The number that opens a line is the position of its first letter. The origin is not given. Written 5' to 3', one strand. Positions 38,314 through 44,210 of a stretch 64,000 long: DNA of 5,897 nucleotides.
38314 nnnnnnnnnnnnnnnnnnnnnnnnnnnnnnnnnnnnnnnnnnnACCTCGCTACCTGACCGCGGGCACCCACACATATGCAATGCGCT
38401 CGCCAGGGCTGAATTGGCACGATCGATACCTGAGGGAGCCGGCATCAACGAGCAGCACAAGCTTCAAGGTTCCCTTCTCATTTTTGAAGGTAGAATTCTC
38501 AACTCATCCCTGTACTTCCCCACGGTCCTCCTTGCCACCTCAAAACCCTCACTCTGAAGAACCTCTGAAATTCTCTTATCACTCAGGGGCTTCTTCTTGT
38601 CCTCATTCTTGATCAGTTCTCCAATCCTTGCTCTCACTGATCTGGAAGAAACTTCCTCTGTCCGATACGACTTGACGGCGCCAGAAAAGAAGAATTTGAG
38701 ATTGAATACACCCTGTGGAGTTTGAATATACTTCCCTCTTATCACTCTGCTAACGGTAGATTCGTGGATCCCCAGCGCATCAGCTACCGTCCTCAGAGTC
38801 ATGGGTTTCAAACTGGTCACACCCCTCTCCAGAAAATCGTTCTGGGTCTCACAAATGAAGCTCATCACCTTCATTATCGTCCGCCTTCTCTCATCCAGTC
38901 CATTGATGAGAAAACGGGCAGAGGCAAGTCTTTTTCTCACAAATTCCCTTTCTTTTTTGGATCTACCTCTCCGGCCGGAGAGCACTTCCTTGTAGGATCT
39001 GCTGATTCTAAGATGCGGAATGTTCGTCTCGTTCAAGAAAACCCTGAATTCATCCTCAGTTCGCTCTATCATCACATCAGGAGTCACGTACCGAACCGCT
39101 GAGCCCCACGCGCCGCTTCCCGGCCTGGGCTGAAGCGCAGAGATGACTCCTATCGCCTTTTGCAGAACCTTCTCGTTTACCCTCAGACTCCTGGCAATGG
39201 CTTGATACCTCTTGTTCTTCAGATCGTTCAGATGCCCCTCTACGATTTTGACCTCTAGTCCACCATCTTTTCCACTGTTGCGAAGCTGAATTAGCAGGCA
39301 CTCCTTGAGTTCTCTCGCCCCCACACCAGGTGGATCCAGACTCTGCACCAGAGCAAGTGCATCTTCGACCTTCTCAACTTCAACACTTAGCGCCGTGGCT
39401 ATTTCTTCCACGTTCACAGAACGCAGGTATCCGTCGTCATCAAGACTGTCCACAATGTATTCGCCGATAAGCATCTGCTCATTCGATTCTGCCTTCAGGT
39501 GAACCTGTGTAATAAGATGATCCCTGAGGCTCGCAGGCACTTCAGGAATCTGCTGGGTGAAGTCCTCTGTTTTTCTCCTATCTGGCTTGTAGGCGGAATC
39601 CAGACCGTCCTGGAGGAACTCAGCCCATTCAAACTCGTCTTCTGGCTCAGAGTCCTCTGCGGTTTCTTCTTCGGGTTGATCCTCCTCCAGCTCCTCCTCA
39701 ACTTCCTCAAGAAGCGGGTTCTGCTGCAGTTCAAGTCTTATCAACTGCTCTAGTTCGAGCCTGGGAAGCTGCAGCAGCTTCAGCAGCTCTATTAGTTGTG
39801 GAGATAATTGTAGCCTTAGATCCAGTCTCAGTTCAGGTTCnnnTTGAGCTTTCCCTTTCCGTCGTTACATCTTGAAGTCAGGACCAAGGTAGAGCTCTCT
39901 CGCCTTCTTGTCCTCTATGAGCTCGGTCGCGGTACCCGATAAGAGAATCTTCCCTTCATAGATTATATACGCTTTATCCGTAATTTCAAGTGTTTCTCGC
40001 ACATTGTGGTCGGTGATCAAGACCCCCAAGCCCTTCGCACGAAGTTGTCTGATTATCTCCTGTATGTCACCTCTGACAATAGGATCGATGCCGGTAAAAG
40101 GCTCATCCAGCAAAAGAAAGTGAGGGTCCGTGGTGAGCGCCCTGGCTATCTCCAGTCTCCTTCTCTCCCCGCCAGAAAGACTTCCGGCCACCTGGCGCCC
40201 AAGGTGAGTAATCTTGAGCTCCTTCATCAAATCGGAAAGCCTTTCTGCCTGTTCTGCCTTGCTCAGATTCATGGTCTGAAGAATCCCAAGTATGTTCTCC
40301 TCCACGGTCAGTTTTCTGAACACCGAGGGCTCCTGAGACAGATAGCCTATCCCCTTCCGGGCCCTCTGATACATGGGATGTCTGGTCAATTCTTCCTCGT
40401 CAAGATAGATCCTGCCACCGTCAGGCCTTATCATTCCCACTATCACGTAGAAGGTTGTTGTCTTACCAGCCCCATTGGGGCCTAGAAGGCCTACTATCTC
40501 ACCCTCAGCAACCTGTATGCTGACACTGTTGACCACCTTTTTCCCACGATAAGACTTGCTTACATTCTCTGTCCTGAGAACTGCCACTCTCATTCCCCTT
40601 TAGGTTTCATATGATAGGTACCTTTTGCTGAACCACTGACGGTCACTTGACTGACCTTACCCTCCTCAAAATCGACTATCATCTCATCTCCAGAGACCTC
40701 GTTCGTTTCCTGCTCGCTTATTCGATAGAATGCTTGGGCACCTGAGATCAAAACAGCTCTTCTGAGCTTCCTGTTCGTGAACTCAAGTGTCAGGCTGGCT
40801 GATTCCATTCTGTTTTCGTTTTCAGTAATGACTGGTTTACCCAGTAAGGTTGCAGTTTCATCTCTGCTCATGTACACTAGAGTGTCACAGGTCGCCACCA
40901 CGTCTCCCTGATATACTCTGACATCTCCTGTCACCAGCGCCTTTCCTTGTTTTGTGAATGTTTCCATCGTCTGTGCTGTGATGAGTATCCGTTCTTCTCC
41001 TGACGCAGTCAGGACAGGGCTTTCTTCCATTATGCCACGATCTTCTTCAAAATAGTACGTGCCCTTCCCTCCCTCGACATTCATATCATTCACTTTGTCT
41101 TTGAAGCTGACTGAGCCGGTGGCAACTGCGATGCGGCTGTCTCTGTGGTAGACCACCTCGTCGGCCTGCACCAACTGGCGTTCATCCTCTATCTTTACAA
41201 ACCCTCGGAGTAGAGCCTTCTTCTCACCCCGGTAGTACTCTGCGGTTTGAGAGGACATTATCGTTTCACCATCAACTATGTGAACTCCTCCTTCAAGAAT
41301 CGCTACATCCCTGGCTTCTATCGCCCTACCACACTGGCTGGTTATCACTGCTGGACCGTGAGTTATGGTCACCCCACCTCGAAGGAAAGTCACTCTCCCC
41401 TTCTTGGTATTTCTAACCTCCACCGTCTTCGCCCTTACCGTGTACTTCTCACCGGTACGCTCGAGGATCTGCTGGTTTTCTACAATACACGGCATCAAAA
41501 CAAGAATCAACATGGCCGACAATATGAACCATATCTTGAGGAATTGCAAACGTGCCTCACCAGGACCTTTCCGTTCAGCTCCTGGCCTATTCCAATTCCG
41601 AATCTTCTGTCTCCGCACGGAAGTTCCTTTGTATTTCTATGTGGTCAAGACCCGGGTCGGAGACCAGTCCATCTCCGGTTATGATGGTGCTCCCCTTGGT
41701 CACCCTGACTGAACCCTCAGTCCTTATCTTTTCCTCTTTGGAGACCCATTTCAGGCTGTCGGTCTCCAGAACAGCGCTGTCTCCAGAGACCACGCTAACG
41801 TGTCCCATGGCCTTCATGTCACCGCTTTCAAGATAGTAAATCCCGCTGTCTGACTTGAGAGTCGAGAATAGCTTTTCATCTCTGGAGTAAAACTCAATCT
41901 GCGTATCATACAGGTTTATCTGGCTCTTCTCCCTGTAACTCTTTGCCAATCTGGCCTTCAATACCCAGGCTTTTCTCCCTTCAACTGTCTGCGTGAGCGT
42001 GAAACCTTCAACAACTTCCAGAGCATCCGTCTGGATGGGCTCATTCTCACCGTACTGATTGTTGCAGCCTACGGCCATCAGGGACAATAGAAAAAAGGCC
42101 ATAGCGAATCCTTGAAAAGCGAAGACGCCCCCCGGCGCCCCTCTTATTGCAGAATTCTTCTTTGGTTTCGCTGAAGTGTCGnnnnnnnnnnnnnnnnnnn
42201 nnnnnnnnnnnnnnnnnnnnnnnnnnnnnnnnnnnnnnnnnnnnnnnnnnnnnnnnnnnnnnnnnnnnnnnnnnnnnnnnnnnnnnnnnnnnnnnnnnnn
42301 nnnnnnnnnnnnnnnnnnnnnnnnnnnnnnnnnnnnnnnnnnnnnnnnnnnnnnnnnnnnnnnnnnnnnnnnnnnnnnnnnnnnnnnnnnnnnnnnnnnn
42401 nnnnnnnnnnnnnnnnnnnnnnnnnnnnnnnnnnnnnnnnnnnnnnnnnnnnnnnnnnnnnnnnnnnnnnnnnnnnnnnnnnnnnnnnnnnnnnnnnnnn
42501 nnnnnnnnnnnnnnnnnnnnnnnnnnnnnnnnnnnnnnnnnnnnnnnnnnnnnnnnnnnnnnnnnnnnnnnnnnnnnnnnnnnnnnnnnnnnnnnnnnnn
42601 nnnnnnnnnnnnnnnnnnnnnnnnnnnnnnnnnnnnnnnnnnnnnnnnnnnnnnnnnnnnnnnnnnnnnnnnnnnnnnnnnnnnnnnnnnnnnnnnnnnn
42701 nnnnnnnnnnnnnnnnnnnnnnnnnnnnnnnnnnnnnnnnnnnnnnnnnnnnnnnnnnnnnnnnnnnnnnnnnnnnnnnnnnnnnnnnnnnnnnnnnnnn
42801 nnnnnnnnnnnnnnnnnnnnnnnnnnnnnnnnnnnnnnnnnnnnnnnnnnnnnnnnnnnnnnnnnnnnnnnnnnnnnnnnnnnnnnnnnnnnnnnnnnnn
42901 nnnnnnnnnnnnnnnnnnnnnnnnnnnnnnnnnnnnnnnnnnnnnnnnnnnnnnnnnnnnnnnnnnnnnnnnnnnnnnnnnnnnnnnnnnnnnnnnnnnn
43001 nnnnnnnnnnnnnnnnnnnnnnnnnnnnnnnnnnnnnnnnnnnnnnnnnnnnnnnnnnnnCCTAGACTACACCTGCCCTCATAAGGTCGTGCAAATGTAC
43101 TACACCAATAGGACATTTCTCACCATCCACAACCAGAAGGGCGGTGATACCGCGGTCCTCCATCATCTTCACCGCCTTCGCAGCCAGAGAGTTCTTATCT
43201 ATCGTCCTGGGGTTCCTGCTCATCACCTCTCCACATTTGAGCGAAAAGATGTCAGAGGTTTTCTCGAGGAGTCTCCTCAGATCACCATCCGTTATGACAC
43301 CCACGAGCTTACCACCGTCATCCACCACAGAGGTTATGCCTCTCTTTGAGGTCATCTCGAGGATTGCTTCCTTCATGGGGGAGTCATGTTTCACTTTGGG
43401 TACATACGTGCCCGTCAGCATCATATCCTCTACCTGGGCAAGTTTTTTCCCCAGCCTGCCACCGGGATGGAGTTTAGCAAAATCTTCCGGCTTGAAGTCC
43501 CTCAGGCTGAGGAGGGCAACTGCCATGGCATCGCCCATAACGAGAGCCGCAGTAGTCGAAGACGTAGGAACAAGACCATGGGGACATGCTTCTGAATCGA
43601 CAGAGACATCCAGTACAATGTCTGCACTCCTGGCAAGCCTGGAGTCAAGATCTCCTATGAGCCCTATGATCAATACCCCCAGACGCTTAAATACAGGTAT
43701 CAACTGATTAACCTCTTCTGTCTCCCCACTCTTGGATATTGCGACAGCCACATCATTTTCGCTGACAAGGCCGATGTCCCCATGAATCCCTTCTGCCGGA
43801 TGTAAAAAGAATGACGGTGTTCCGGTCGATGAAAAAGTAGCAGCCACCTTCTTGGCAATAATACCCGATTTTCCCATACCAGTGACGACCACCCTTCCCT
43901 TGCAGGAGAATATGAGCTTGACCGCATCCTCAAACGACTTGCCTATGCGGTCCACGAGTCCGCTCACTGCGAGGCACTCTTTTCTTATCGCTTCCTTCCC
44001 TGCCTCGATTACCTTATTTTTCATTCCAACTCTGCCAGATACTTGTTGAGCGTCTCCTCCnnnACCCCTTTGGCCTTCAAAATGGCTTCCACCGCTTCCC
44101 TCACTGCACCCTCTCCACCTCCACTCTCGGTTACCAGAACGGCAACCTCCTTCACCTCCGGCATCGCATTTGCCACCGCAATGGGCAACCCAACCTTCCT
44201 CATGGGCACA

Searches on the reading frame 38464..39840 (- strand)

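Call 10: search_protein_families(library=pfam, proteins=[window:38464-39840:-])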
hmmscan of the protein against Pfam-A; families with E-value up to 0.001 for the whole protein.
window:38464-39840:- (458 aa): 4 families
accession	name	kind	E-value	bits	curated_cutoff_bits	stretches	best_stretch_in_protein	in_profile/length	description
PF04963.19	Sigma54_CBD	-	5e-59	199.6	22.9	1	97-283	4-185/185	Sigma-54 factor, core binding domain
PF04552.19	Sigma54_DBD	-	5.2e-59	199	22.8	1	299-456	2-159/160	Sigma-54, DNA binding domain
PF00309.25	Sigma54_AID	-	2.4e-09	37.3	23.8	1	4-46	4-46/46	Sigma-54 factor, Activator interacting domain (AID)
PF13384.12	HTH_23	-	0.0003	21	24.6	0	347-368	18-39/50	Homeodomain-like domain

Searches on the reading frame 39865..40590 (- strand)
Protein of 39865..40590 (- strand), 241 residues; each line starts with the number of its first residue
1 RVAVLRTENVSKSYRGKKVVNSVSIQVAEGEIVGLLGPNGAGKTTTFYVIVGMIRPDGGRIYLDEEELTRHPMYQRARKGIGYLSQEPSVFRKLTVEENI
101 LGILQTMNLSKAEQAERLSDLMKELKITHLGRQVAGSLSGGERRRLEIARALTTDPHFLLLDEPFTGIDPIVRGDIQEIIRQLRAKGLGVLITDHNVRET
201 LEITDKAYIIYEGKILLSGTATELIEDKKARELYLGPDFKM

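Call 10: search_protein_families(library=pfam, proteins=[window:39865-40590:-])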
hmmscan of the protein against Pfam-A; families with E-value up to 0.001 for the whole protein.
window:39865-40590:- (241 aa): 2 families
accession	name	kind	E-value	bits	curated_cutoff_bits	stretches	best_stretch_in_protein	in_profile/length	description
PF00005.33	ABC_tran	-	5.1e-38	131.2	25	1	21-165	2-136/137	ABC transporter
PF13304.12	AAA_21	-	4.6e-07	30.6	27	0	111-195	210-298/304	AAA domain, putative AbiEii toxin, Type IV TA system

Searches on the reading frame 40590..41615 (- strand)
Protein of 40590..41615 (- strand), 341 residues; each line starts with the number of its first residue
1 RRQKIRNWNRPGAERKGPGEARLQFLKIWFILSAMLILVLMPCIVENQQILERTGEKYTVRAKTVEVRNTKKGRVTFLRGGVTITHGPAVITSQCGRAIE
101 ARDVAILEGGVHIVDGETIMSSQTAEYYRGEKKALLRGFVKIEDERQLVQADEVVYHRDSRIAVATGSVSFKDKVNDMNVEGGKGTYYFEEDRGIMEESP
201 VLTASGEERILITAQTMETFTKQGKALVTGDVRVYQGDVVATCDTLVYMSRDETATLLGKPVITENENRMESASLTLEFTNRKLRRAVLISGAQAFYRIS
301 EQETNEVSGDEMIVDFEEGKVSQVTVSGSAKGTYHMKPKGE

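Call 10: search_protein_families(library=pfam, proteins=[window:40590-41615:-])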
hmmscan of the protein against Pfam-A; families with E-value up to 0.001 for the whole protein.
window:40590-41615:- (341 aa): 2 families
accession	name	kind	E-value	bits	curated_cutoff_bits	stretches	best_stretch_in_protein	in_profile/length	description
PF03968.19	LptD_N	-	1.4e-12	48.2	20.4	1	60-160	2-111/113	LptA/(LptD N-terminal domain) LPS transport protein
PF13100.11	OstA_2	-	1.4e-06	28.4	21.2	1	61-178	8-126/158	OstA-like protein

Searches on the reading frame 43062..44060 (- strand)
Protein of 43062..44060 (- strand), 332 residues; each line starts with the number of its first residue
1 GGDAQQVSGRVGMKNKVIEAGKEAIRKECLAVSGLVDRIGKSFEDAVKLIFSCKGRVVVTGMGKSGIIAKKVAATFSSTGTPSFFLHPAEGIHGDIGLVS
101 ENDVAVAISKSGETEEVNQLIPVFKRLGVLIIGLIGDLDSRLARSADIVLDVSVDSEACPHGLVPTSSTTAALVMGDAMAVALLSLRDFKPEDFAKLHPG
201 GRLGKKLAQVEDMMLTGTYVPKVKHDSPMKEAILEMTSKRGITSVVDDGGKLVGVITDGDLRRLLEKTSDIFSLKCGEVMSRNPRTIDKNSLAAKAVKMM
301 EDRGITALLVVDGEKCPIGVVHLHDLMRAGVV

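Call 61: search_protein_families(library=pfam, proteins=[window:43062-44060:-])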
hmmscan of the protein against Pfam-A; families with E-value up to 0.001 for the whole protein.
window:43062-44060:- (332 aa): 2 families
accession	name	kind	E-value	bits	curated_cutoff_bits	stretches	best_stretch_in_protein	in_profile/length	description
PF01380.27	SIS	-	1.1e-27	96.8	25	1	51-182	2-131/131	SIS domain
PF00571.33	CBS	-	9.9e-22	77.5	24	2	277-329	2-54/57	CBS domain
